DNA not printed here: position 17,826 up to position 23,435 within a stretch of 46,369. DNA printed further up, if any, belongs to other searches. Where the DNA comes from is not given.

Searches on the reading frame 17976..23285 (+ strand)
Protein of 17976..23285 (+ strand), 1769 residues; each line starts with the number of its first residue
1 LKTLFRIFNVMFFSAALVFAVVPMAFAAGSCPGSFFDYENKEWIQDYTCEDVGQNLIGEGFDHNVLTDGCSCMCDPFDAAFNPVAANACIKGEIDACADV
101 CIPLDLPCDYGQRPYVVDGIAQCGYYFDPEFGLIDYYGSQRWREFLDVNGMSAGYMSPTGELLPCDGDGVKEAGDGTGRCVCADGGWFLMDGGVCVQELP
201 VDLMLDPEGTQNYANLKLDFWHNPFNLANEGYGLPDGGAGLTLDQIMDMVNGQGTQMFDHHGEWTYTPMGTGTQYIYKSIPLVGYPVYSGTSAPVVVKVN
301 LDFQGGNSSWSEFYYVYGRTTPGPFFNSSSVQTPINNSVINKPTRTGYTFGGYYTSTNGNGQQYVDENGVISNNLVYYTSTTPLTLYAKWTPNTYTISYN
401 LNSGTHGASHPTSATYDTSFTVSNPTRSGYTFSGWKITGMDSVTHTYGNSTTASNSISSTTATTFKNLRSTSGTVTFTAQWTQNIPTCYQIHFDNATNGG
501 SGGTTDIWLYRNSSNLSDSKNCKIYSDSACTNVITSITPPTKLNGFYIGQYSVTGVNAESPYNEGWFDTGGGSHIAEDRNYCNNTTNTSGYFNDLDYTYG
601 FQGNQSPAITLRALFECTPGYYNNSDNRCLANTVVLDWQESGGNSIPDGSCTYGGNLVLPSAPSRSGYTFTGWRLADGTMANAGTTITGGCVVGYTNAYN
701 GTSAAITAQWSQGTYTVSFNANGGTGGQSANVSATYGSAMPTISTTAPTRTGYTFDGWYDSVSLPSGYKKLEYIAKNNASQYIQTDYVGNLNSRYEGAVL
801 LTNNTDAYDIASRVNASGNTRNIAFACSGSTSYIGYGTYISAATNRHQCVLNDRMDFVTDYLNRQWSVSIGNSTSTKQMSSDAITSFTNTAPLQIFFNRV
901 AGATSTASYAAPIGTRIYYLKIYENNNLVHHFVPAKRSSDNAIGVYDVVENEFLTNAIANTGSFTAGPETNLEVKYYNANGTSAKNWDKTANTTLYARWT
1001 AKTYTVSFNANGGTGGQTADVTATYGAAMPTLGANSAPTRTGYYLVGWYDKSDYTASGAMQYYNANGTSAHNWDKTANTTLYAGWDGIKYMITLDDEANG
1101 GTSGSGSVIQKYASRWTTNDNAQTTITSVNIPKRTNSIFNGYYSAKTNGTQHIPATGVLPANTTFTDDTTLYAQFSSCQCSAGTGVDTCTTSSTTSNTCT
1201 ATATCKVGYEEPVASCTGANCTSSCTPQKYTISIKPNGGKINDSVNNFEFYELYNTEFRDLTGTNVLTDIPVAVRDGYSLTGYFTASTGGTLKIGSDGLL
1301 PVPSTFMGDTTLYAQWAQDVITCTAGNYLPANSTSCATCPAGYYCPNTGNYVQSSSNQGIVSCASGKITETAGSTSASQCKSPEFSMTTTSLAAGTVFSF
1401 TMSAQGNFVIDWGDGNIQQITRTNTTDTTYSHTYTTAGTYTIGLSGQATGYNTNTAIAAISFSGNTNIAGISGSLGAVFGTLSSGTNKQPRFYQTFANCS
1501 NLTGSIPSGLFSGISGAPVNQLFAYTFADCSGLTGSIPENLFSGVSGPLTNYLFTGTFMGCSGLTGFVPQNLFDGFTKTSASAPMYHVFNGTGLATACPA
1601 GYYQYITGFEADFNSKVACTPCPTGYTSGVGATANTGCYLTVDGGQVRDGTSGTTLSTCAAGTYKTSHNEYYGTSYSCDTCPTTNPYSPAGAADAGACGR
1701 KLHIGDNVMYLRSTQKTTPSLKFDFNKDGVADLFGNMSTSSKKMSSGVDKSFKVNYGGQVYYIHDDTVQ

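Call 61: search_protein_families(library=pfam, proteins=[window:17976-23285:+], max_evalue=0.001)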
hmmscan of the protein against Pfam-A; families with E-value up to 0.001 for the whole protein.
window:17976-23285:+ (1769 aa): 1 family
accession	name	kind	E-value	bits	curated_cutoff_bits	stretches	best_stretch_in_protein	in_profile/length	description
PF09479.16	Flg_new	-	1.3e-41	141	27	5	715-764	1-44/65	Listeria-Bacteroides repeat domain (List_Bact_rpt)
